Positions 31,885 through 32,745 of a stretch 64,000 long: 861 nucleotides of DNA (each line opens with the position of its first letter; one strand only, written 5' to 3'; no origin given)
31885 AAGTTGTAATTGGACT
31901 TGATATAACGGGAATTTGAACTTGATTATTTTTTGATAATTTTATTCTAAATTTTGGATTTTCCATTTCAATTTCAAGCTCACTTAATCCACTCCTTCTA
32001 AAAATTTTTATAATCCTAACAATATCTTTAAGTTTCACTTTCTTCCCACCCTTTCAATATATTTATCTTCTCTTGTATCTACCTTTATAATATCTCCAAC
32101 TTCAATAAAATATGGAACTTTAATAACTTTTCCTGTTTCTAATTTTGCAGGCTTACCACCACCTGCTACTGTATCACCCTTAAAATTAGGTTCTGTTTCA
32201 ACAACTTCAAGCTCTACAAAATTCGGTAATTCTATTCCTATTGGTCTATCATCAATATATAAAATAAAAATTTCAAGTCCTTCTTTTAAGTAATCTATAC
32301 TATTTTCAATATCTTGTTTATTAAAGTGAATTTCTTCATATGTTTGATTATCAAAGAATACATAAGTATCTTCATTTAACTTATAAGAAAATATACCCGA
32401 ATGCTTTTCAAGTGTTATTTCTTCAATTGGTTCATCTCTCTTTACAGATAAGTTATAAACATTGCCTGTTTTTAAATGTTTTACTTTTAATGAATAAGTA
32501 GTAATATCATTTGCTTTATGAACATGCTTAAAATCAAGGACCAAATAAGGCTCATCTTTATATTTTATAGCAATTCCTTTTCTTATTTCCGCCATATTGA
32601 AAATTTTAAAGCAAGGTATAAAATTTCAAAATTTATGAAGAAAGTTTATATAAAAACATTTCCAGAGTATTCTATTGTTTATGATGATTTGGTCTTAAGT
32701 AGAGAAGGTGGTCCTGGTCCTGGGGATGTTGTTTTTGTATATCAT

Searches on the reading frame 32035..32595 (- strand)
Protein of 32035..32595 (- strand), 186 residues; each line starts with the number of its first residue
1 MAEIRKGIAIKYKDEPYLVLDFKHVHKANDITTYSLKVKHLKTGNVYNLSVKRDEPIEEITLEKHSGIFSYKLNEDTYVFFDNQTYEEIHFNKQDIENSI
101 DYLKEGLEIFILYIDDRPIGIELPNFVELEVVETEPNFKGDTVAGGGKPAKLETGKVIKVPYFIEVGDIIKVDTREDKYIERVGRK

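Call 21: find_homologous_proteins(query=window:32035-32595:-, max_evalue=1e-30)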
Query window:32035-32595:- (186 aa): 1723 proteins with E <= 1e-30 among 4280 candidates; the best 120 are listed.
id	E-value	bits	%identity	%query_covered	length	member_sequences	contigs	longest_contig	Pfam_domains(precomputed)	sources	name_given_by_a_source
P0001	6.2e-110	383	92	100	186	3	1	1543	PF09285.18,PF01132.28,PF08207.19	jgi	-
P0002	6.4e-108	376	91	100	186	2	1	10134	PF09285.18,PF01132.28,PF08207.19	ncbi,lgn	ncbi:MAG: elongation factor P [candidate division WOR-3 bacterium]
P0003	1.5e-103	362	86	100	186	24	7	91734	PF09285.18,PF01132.28,PF08207.19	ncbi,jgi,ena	jgi:elongation factor P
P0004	1.0e-101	356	86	100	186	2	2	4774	PF09285.18,PF01132.28,PF08207.19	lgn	-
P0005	1.5e-76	274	65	100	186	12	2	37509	PF09285.18,PF01132.28,PF08207.19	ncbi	-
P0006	5.0e-74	266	63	99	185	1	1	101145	PF09285.18,PF01132.28,PF08207.19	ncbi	-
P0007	6.5e-61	223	55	98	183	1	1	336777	PF09285.18,PF01132.28,PF08207.19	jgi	jgi:elongation factor P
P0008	1.5e-60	222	57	98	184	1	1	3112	PF09285.18,PF01132.28,PF08207.19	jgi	-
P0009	8.3e-60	220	57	98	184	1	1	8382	PF09285.18,PF01132.28,PF08207.19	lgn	-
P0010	1.5e-59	219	55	98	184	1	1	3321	PF09285.18,PF01132.28,PF08207.19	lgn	-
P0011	1.2e-58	216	54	100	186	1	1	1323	PF09285.18,PF01132.28,PF08207.19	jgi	-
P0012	2.2e-57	212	54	98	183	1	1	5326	PF09285.18,PF01132.28,PF08207.19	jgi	jgi:elongation factor P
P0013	2.3e-57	212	56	98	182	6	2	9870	PF09285.18,PF01132.28,PF08207.19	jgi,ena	-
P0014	8.0e-57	210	52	99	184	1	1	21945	PF09285.18,PF01132.28,PF08207.19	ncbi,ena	-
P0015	4.7e-56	207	87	58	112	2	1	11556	PF09285.18,PF01132.28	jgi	-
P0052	2.5e-43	166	47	97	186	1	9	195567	PF09285.18,PF01132.28,PF08207.19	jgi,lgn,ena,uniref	jgi:elongation factor P|uniref:Elongation factor P n=1 Tax=candidate division WOR-3 bacterium TaxID=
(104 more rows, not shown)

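Call 22: find_encoding_contigs(protein=P0003, flank=10000, max_places=1)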
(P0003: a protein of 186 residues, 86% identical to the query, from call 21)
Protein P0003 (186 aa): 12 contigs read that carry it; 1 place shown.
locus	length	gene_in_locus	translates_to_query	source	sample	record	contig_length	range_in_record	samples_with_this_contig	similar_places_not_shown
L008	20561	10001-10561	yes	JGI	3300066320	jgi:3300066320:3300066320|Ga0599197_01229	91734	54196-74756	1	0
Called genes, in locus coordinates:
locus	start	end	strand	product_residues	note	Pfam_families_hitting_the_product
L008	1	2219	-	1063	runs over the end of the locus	PF04357:TamB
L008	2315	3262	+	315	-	-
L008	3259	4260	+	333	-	PF01073:3Beta_HSD, PF01370:Epimerase, PF02719:Polysacc_synt_2, PF04321:RmlD_sub_bind, PF16363:GDP_Man_Dehyd, PF07993:NAD_binding_4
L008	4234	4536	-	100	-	-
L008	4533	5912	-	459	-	PF01490:Aa_trans (weak), PF03845:Spore_permease (weak), PF13520:AA_permease_2, PF00324:AA_permease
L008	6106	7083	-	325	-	PF00515:TPR_1 (faint), PF07719:TPR_2 (faint), PF12895:ANAPC3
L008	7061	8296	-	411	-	PF13167:GTP-bdg_N, PF00503:G-alpha (faint), PF16360:GTP-bdg_M, PF00350:Dynamin_N (faint), PF02421:FeoB_N (weak), PF00071:Ras (weak), PF01926:MMR_HSR1, PF16897:MMR_HSR1_Xtn (weak), +1 more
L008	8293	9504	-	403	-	PF06689:zf-C4_ClpX, PF00493:MCM (weak), PF00004:AAA, PF07724:AAA_2, PF07728:AAA_5 (faint), PF10431:ClpB_D2-small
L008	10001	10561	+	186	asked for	PF08207:EFP_N, PF01132:EFP, PF09285:Elong-fact-P_C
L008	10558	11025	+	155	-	PF25984:BSH_YknX (faint), PF00364:Biotin_lipoyl, PF25917:BSH_RND (faint)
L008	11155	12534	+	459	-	-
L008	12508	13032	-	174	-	PF00156:Pribosyltran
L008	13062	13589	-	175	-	PF00691:OmpA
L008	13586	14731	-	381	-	PF01717:Meth_synt_2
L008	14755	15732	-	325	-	PF03061:4HBT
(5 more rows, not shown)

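Call 23: find_encoding_contigs(protein=P0005, flank=10000, max_places=1)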
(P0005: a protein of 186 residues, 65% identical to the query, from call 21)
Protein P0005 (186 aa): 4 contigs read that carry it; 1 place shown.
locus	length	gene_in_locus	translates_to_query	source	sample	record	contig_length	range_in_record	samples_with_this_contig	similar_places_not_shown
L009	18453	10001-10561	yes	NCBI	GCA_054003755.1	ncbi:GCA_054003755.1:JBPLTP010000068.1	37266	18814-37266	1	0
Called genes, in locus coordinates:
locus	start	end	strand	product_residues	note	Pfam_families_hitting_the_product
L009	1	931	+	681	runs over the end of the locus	PF00486:Trans_reg_C (weak), PF03704:BTAD (weak)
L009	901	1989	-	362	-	PF01168:Ala_racemase_N, PF00842:Ala_racemase_C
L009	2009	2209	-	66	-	PF07311:Dodecin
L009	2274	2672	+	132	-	-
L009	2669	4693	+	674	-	PF00133:tRNA-synt_1, PF09334:tRNA-synt_1g, PF08264:Anticodon_1 (weak), PF19303:Anticodon_3, PF01588:tRNA_bind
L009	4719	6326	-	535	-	-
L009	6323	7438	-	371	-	-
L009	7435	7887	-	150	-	PF14102:Caps_synth_CapC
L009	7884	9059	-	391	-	PF08245:Mur_ligase_M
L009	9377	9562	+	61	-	-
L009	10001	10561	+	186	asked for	PF08207:EFP_N, PF01132:EFP, PF09285:Elong-fact-P_C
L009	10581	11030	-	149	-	PF25919:BSH_CusB (faint), PF00364:Biotin_lipoyl, PF25917:BSH_RND, PF25973:BSH_CzcB (faint), PF25984:BSH_YknX (weak)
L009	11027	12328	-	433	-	PF02403:Seryl_tRNA_N, PF00587:tRNA-synt_2b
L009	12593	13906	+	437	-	PF00675:Peptidase_M16, PF05193:Peptidase_M16_C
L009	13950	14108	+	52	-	PF07235:DUF1427 (weak)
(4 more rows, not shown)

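Call 24: find_encoding_contigs(protein=P0006, flank=10000, max_places=1)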
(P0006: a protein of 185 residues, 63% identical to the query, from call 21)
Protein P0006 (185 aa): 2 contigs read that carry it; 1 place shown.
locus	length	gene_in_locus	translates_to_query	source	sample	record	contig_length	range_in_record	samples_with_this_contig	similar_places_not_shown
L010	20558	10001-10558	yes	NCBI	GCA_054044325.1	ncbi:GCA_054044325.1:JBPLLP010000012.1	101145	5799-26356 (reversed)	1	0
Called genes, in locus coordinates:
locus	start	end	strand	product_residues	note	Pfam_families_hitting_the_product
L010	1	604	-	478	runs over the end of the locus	PF00270:DEAD, PF04851:ResIII, PF00271:Helicase_C, PF22590:Cas3-like_C_2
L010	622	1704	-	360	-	-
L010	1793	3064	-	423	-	PF02403:Seryl_tRNA_N, PF00587:tRNA-synt_2b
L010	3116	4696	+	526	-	PF01807:Zn_ribbon_DnaG, PF10410:DnaB_bind (faint), PF08275:DNAG_N, PF01751:Toprim, PF13155:Toprim_2, PF13362:Toprim_3 (faint), PF13662:Toprim_4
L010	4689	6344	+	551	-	PF08281:Sigma70_r4_2 (faint), PF00140:Sigma70_r1_2 (weak), PF04542:Sigma70_r2, PF04539:Sigma70_r3, PF04545:Sigma70_r4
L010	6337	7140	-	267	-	PF00398:RrnaAD (weak)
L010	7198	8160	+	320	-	PF00248:Aldo_ket_red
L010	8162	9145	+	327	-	PF01018:GTP1_OBG, PF01926:MMR_HSR1, PF02421:FeoB_N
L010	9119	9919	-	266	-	PF01040:UbiA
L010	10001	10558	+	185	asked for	PF08207:EFP_N, PF01132:EFP, PF09285:Elong-fact-P_C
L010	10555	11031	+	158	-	PF25984:BSH_YknX (faint), PF25917:BSH_RND (faint), PF00364:Biotin_lipoyl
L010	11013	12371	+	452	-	-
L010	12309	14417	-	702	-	PF03721:UDPG_MGDP_dh_N (weak), PF00107:ADH_zinc_N, PF01408:GFO_IDH_MocA, PF03807:F420_oxidored (weak)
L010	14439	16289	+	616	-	-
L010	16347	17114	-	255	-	PF05116:S6PP (faint), PF08282:Hydrolase_3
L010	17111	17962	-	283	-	PF12974:Phosphonate-bd, PF09084:NMT1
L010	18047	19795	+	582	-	PF01336:tRNA_anti-codon, PF00152:tRNA-synt_2, PF02938:GAD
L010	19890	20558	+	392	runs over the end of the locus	PF01306:LacY_symp (weak), PF07690:MFS_1, PF01306:LacY_symp (weak), PF07690:MFS_1, PF05977:MFS_3 (weak)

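Call 25: find_encoding_contigs(protein=P0007, flank=10000, max_places=1)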
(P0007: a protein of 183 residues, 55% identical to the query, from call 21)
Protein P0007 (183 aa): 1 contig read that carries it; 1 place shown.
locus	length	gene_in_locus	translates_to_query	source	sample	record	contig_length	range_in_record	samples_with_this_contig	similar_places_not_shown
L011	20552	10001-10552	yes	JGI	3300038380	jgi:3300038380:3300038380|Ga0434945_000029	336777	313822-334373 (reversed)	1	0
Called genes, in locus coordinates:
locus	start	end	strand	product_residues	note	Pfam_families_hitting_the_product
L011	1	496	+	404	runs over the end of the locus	PF13439:Glyco_transf_4, PF13579:Glyco_trans_4_4, PF00534:Glycos_transf_1, PF13692:Glyco_trans_1_4, PF13524:Glyco_trans_1_2 (weak)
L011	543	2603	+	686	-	PF16889:Hepar_II_III_N, PF07940:Hepar_II_III_C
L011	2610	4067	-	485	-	PF01943:Polysacc_synt, PF13440:Polysacc_synt_3, PF01554:MatE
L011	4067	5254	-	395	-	PF01075:Glyco_transf_9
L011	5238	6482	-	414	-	PF04932:Wzy_C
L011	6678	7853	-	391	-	PF02706:Wzz (faint), PF13807:GNVR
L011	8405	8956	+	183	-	-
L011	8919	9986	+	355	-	PF01321:Creatinase_N, PF00557:Peptidase_M24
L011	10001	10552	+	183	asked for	PF08207:EFP_N, PF01132:EFP, PF09285:Elong-fact-P_C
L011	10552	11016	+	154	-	PF25984:BSH_YknX (faint), PF00364:Biotin_lipoyl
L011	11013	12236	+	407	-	PF01743:PolyA_pol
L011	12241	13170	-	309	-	-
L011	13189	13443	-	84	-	-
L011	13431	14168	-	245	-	PF02348:CTP_transf_3, PF12804:NTP_transf_3 (weak)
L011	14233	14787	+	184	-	PF02834:LigT_PEase, PF10469:AKAP7_NLS, PF13563:2_5_RNA_ligase2, PF02834:LigT_PEase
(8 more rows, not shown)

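Call 35: find_encoding_contigs(protein=P0052, flank=10000, max_places=1)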
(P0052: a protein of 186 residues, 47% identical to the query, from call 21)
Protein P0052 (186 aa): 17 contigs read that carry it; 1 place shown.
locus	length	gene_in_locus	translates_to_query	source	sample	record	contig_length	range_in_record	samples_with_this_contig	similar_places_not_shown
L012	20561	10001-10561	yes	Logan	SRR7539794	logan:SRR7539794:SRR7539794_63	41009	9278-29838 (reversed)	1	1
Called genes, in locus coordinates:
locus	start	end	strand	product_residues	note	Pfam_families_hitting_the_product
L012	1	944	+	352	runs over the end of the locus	PF00217:ATP-gua_Ptrans, PF27454:McsB_C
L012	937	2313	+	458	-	PF12390:Se-cys_synth_N, PF03841:SelA, PF00266:Aminotran_5 (weak)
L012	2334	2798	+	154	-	PF12746:GNAT_acetyltran (weak), PF13302:Acetyltransf_3 (weak), PF13420:Acetyltransf_4 (weak), PF13527:Acetyltransf_9 (weak), PF13673:Acetyltransf_10, PF00583:Acetyltransf_1, PF13508:Acetyltransf_7, PF08445:FR47 (weak)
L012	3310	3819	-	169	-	PF00881:Nitroreductase, PF14512:TM1586_NiRdase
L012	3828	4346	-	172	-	PF14321:DUF4382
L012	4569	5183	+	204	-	PF06725:3D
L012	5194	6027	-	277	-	PF01522:Polysacc_deac_1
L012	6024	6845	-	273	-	PF02811:PHP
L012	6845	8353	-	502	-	PF07837:FTCD_N, PF02971:FTCD, PF04961:FTCD_C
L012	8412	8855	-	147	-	-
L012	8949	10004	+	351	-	PF01321:Creatinase_N, PF00557:Peptidase_M24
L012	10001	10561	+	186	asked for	PF08207:EFP_N, PF01132:EFP, PF09285:Elong-fact-P_C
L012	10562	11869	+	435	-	PF00289:Biotin_carb_N, PF02222:ATP-grasp, PF02786:CPSase_L_D2, PF02785:Biotin_carb_C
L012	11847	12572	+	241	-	PF04029:2-ph_phosp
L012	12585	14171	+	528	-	-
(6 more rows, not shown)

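Call 36: find_encoding_contigs(protein=P0014, flank=10000, max_places=1)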
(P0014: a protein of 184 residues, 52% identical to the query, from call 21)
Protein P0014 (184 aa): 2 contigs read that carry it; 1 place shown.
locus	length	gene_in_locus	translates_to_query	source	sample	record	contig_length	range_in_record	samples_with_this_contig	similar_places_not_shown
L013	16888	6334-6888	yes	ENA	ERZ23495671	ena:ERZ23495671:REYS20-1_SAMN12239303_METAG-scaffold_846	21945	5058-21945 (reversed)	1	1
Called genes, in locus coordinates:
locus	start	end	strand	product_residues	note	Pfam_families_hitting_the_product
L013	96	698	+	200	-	PF01726:LexA_DNA_bind, PF00717:Peptidase_S24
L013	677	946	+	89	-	-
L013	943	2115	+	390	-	PF00817:IMS, PF11799:IMS_C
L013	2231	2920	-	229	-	PF01479:S4, PF00849:PseudoU_synth_2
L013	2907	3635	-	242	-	PF01791:DeoC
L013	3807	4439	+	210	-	PF01386:Ribosomal_L25p, PF14693:Ribosomal_TL5_C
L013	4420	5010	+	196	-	PF01195:Pept_tRNA_hydro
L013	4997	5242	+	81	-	-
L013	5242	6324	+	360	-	PF01321:Creatinase_N, PF00557:Peptidase_M24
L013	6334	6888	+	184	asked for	PF08207:EFP_N, PF01132:EFP, PF09285:Elong-fact-P_C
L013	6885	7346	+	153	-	PF00364:Biotin_lipoyl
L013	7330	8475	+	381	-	PF01743:PolyA_pol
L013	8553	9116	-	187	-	-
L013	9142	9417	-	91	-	PF00216:Bac_DNA_binding, PF18291:HU-HIG (weak)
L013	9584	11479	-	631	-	PF02518:HATPase_c, PF00204:DNA_gyraseB, PF01751:Toprim, PF00986:DNA_gyraseB_C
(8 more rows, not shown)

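Call 40: find_homologous_proteins(query=L010:4689-6344:+, max_evalue=1e-40)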
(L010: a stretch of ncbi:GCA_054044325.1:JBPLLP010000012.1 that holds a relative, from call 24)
Query L010:4689-6344:+ (551 aa): 8000 proteins with E <= 1e-40 among 8000 candidates; the best 120 are listed.
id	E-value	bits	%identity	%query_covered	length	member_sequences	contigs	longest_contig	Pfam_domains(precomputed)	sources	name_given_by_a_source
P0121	0.0e+0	1185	100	100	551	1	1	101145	PF04545.23,PF00140.26,PF04542.21,PF08281.19,PF04539.23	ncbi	-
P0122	4.0e-244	829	70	100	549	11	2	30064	PF04545.23,PF00140.26,PF04542.21,PF08281.19,PF04539.23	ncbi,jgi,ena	-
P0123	3.8e-202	691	60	100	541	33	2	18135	PF04545.23,PF00140.26,PF04542.21,PF08281.19,PF04539.23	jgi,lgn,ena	-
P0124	5.5e-197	674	59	99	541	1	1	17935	PF04545.23,PF00140.26,PF04542.21,PF08281.19,PF04539.23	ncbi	-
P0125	4.4e-196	671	59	100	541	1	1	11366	PF04545.23,PF00140.26,PF04542.21,PF08281.19,PF04539.23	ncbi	-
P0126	9.1e-190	650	56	100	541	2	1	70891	PF04545.23,PF00140.26,PF04542.21,PF08281.19,PF04539.23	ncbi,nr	ncbi:MAG: sigma-70 family RNA polymerase sigma factor [candidate division WOR-3 bacterium]|nr:sigma-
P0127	1.4e-185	636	60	91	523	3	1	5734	PF04545.23,PF00140.26,PF04542.21,PF08281.19,PF04539.23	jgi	-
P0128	3.6e-184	632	56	99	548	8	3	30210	PF04545.23,PF00140.26,PF04542.21,PF08281.19,PF04539.23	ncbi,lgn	ncbi:MAG: sigma-70 family RNA polymerase sigma factor [candidate division WOR-3 bacterium]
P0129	1.0e-180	620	55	97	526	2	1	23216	PF04545.23,PF00140.26,PF04542.21,PF08281.19,PF04539.23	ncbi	ncbi:MAG: sigma-70 family RNA polymerase sigma factor [candidate division WOR-3 bacterium]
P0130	1.0e-151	525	50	97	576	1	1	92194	PF04545.23,PF00140.26,PF03979.20,PF04542.21,PF04539.23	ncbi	-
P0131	1.8e-149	517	50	97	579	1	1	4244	PF04545.23,PF00140.26,PF03979.20,PF04542.21,PF08281.19,PF04539.23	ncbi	-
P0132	1.8e-149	517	50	97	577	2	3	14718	PF04545.23,PF00140.26,PF03979.20,PF04542.21,PF04539.23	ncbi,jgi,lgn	-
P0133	2.1e-149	517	50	99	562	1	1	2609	PF04545.23,PF00140.26,PF03979.20,PF04542.21,PF04539.23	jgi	-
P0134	4.7e-149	516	56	79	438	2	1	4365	PF00140.26,PF04542.21,PF04539.23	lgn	-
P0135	4.7e-149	516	50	99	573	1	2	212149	PF04545.23,PF00140.26,PF03979.20,PF04542.21,PF08281.19,PF04539.23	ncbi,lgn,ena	-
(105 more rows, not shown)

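Call 41: find_encoding_contigs(protein=P0124, flank=8000, max_places=2)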
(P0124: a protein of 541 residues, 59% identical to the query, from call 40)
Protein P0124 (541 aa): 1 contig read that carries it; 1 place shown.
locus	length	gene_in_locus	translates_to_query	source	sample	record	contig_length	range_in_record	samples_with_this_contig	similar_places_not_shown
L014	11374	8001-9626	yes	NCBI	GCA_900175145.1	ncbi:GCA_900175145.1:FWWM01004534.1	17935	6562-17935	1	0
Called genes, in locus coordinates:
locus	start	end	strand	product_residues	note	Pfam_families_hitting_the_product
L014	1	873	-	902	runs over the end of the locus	PF13485:Peptidase_MA_2 (weak), PF07676:PD40 (faint), PF26550:Tricorn_2nd, PF26549:Tricorn_N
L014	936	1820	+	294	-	PF06574:FAD_syn, PF01687:Flavokinase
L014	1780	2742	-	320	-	PF00753:Lactamase_B, PF23023:Anti-Pycsar_Apyc1, PF16661:Lactamase_B_6 (weak), PF12706:Lactamase_B_2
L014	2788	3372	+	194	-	PF01386:Ribosomal_L25p, PF14693:Ribosomal_TL5_C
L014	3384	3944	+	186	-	PF01195:Pept_tRNA_hydro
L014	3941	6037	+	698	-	PF03030:H_PPase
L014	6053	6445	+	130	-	-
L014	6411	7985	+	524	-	PF01807:Zn_ribbon_DnaG, PF08275:DNAG_N, PF01751:Toprim, PF13155:Toprim_2, PF13662:Toprim_4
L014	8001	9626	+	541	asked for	PF00140:Sigma70_r1_2 (weak), PF08281:Sigma70_r4_2 (faint), PF04542:Sigma70_r2, PF04539:Sigma70_r3, PF04545:Sigma70_r4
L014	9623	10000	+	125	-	PF07884:VKOR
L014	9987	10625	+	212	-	-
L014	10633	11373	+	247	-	?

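Call 42: find_encoding_contigs(protein=P0126, flank=8000, max_places=2)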
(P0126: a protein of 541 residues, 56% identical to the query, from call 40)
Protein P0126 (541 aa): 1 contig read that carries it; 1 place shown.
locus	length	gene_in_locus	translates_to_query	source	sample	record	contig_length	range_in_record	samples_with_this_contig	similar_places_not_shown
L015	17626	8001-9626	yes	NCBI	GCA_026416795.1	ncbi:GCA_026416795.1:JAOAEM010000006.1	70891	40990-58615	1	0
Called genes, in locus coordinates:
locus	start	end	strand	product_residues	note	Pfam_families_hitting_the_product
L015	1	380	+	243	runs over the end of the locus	-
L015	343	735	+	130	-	-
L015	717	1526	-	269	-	-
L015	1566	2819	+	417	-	PF07969:Amidohydro_3 (faint), PF12890:DHOase, PF01979:Amidohydro_1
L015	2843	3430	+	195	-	PF01386:Ribosomal_L25p, PF14693:Ribosomal_TL5_C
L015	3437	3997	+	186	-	PF01195:Pept_tRNA_hydro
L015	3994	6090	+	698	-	PF03030:H_PPase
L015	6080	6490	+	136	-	-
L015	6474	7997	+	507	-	PF01807:Zn_ribbon_DnaG, PF08275:DNAG_N, PF01751:Toprim, PF13155:Toprim_2, PF13662:Toprim_4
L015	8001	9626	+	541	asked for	PF00140:Sigma70_r1_2 (weak), PF04542:Sigma70_r2, PF04539:Sigma70_r3, PF08281:Sigma70_r4_2 (faint), PF04545:Sigma70_r4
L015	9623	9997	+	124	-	PF07884:VKOR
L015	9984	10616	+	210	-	-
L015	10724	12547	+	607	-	-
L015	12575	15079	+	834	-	PF13620:CarboxypepD_reg, PF13715:CarbopepD_reg_2, PF07715:Plug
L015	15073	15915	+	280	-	-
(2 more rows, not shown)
